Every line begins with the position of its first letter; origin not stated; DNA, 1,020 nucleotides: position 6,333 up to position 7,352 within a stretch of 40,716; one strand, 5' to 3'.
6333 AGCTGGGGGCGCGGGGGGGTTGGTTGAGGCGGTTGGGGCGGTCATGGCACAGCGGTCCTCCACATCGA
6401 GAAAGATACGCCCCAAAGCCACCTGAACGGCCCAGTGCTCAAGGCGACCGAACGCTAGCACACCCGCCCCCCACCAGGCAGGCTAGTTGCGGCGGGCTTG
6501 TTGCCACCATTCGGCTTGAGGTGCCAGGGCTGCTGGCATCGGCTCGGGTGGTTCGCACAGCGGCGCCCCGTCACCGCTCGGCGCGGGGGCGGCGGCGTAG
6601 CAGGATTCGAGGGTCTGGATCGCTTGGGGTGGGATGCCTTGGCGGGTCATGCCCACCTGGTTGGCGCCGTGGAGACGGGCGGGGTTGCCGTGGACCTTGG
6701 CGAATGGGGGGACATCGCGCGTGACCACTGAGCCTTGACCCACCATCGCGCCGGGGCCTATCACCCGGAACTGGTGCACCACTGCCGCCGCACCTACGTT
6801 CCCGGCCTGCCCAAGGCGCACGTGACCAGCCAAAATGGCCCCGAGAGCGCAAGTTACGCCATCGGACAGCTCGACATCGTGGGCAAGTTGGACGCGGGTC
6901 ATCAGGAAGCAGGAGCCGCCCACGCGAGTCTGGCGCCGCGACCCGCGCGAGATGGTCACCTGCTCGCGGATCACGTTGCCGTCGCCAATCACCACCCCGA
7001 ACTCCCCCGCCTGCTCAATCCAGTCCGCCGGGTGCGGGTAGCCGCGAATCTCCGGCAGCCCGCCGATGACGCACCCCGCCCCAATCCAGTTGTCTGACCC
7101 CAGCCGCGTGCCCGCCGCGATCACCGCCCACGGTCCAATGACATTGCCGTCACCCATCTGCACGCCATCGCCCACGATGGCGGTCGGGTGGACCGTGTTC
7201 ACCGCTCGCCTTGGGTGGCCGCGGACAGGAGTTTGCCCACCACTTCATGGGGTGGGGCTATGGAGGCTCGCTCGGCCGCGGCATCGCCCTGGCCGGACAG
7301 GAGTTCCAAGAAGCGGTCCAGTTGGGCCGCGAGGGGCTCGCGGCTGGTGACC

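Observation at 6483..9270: An LpxA-family acyltransferase is translationally coupled to GnnA/GnnB-like enzymes in a mycothiol-encoding (actinobacterial) genome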

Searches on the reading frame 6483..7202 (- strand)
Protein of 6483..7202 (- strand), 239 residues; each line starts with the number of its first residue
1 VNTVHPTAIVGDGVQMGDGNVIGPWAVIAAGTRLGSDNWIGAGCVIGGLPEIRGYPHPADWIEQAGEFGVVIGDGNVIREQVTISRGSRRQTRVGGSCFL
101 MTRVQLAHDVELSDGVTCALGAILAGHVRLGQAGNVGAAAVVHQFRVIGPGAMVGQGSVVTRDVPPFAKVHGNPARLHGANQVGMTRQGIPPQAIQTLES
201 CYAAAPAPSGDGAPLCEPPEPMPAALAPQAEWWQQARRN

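Call 3: search_protein_families(library=pfam, proteins=[window:6483-7202:-], max_evalue=0.01)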
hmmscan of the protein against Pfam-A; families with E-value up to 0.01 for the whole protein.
window:6483-7202:- (239 aa): 3 families
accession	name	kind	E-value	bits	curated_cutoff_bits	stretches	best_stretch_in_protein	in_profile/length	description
PF00132.30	Hexapep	-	3.1e-16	58.7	27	1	3-29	9-35/36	Bacterial transferase hexapeptide (six repeats)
PF13720.11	Acetyltransf_11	-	3.5e-10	40.6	24.5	1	163-203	1-41/82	Udp N-acetylglucosamine O-acyltransferase; Domain 2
PF25084.1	LbH_EIF2B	-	5.7e-06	26.7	54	0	71-133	40-102/105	EIF2B subunit epsilon LbH domain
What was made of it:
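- On LpxA (acyl-ACP--UDP-GlcNAc O-acyltransferase): Pfam Hexapep (call 3).
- The partial PF13720 match is above threshold (call 3).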

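Call 4: search_protein_families(library=ncbifam, proteins=[window:6483-7202:-], max_evalue=0.01)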
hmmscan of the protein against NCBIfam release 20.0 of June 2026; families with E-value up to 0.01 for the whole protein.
window:6483-7202:- (239 aa): 36 families (the best 25 are shown)
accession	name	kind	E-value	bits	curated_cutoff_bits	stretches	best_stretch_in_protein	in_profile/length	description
NF003657.0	PRK05289.1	equivalog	2.7e-50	170.9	226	1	3-203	23-218/264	acyl-ACP--UDP-N-acetylglucosamine O-acyltransferase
TIGR01852.1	lipid_A_lpxA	equivalog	9.1e-46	156.2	231.05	1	4-203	19-213/254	acyl-ACP--UDP-N-acetylglucosamine O-acyltransferase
TIGR03570.1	NeuD_NnaD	subfamily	2.4e-29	102.4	160.8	2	70-176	100-202/202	NeuD/PglB/VioB family sugar acetyltransferase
NF002060.0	PRK00892.1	subfamily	4.3e-18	65.5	207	1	3-178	139-315/345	UDP-3-O-(3-hydroxymyristoyl)glucosamine N-acyltransferase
TIGR01853.1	lipid_A_lpxD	equivalog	3.8e-14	52.4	242.5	1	4-178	131-305/325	UDP-3-O-(3-hydroxymyristoyl)glucosamine N-acyltransferase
TIGR03532.1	DapD_Ac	equivalog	3.3e-09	36.7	231.75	2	127-177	160-210/231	2,3,4,5-tetrahydropyridine-2,6-dicarboxylate N-acetyltransferase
NF041874.1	EPS_EpsC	equivalog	7.1e-08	32.4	150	2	68-143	80-147/168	serine O-acetyltransferase EpsC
NF007499.0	PRK10092.1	equivalog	8.1e-08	32.3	314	1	92-177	94-179/183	maltose O-acetyltransferase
TIGR03308.1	phn_thr-fam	hypoth_equivalog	1e-07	32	201.65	1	127-177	108-158/204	phosphonate metabolim protein, transferase hexapeptide repeat family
TIGR01172.1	cysE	equivalog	2.2e-07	31.1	210.65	1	68-143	80-147/162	serine O-acetyltransferase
NF058585.1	HptprglPActTf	PfamEq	4.8e-07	29.5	300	1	126-178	105-157/172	heptaprenylglyceryl phosphate O-acetyltransferase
NF007797.0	PRK10502.1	subfamily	8.7e-07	28.7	192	1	124-177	122-175/183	WcaF family extracellular polysaccharide biosynthesis acetyltransferase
TIGR02353.1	NRPS_term_dom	equivalog_domain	1.2e-06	27.2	423.1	1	115-187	148-222/695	Pls/PosA family non-ribosomal peptide synthetase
NF000020.1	stregram_VatE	exception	1.9e-06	27.7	450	1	126-181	114-169/214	streptogramin A O-acetyltransferase Vat(E)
NF000490.1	chloram_CatB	equivalog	3.6e-06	26.4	350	1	124-176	107-159/210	type B chloramphenicol O-acetyltransferase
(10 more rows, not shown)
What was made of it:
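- On LpxA (acyl-ACP--UDP-GlcNAc O-acyltransferase): 170.9 bits against 226, and 156.2 bits against 231.05 (call 4).
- It is below both LpxA equivalog cut-offs (call 4). Scores below the equivalog cut-offs (call 4).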

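Call 8: search_solved_structures(query=window:6483-7202:-, max_evalue=0.001, show_alignments=3)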
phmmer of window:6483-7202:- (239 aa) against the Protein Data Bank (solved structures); distinct sequences matched with E-value up to 0.001: 60.
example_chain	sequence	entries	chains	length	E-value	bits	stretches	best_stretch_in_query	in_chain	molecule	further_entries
4eqy_A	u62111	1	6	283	3.6e-30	108.6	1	4-203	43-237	Acyl-[acyl-carrier-protein]--UDP-N-acetylglucosamine O-acyltransferase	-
5jxx_A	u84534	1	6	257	1.4e-28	103.4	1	3-203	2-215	Acyl-[acyl-carrier-protein]--UDP-N-acetylglucosamine O-acyltransferase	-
3hsq_A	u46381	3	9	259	6.3e-28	101.3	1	4-203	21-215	Acyl-[acyl-carrier-protein]--UDP-N-acetylglucosamine O-acyltransferase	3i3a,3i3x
3r0s_A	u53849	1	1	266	1.6e-27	100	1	1-188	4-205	Acyl-[acyl-carrier-protein]--UDP-N-acetylglucosamine O-acyltransferase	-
1lxa_A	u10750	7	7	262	5.3e-27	98.2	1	4-204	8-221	UDP N-ACETYLGLUCOSAMINE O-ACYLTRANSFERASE | Acyl-[acyl-carrier-protein]--UDP-N-acetylglucosamine O-acyltransferase | UDP-N-acetylglucosamine acyltransferase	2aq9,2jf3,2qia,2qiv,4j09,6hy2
2jf2_A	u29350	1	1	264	5.5e-27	98.2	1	4-204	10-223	ACYL-[ACYL-CARRIER-PROTEIN]--UDP-N-ACETYLGLUCOSAMINE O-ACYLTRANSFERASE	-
7okc_A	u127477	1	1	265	5.9e-27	98.1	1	4-204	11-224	Acyl-[acyl-carrier-protein]--UDP-N-acetylglucosamine O-acyltransferase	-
6p9p_A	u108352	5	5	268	6.2e-27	98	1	4-204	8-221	Acyl-[acyl-carrier-protein]--UDP-N-acetylglucosamine O-acyltransferase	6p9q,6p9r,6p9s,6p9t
8e62_A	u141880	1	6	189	1.1e-26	97.2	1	16-202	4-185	UDP-N-acetylglucosamine acyltransferase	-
6oss_A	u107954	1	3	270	1.9e-26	96.4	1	4-203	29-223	Acyl-[acyl-carrier-protein]--UDP-N-acetylglucosamine O-acyltransferase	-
7oj6_A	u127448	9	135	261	2.9e-26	95.8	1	4-203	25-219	Acyl-[acyl-carrier-protein]-UDP-N-acetylglucosamine O-acyltransferase | Acyl-[acyl-carrier-protein]--UDP-N-acetylglucosamine O-acyltransferase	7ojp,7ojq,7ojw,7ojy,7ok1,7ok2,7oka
5dem_A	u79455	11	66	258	3e-26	95.8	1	4-203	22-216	Acyl-[acyl-carrier-protein]--UDP-N-acetylglucosamine O-acyltransferase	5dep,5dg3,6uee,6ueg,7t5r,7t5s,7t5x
4e6u_A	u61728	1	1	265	3.9e-26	95.4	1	4-203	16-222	Acyl-[acyl-carrier-protein]--UDP-N-acetylglucosamine O-acyltransferase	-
4e6t_A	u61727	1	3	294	5.4e-26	94.9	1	4-203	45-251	Acyl-[acyl-carrier-protein]--UDP-N-acetylglucosamine O-acyltransferase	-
3t57_A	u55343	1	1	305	2.8e-24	89.3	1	5-203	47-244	UDP-N-acetylglucosamine O-acyltransferase domain-containing protein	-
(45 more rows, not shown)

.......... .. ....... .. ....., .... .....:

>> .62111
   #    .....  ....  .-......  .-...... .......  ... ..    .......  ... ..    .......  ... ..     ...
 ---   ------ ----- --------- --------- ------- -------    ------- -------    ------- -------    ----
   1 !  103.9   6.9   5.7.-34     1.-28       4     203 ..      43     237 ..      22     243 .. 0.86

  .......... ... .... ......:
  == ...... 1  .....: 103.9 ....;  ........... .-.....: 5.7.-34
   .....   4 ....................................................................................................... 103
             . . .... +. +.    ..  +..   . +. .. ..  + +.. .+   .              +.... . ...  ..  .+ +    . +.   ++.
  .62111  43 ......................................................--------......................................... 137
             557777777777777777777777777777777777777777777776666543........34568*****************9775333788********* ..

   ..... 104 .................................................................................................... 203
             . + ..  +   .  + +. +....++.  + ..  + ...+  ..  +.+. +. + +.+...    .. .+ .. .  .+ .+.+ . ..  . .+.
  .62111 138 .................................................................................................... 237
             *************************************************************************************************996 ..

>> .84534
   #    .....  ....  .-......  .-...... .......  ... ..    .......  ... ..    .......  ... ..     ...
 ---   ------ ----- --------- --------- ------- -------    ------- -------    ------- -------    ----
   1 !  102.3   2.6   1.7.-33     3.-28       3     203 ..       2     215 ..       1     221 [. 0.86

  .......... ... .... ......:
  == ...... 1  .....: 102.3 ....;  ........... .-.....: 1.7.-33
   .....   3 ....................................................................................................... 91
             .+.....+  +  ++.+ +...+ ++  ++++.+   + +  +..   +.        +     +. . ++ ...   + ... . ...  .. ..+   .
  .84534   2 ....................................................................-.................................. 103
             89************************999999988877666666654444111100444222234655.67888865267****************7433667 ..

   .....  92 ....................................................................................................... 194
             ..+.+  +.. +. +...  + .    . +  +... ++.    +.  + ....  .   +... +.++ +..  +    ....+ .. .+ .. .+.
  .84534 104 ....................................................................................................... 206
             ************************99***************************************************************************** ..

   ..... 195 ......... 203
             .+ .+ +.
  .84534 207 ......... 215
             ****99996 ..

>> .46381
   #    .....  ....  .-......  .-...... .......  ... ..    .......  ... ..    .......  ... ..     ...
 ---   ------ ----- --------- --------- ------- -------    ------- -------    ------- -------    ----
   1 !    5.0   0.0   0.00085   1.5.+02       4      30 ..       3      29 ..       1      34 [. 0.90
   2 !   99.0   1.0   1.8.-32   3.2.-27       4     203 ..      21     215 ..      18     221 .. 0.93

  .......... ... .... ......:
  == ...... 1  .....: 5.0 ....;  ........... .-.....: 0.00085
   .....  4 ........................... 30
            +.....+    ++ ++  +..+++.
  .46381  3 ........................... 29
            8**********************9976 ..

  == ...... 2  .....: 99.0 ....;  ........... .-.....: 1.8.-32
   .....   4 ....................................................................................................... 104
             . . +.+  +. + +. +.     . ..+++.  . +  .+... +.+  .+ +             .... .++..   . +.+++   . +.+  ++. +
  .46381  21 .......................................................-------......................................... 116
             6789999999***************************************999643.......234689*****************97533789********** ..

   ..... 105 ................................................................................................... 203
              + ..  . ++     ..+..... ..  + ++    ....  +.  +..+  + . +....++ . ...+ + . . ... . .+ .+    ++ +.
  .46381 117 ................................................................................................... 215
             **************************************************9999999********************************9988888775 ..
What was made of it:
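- Closest known: Pcryo_0615 of Psychrobacter cryohalolentis K5. Same: Deposited under the name 'UDP-N-acetylglucosamine acyltransferase' (call 8).
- Checked: The LbH protein is co-linear with LpxA over residues 3-204 (calls 4, 8).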
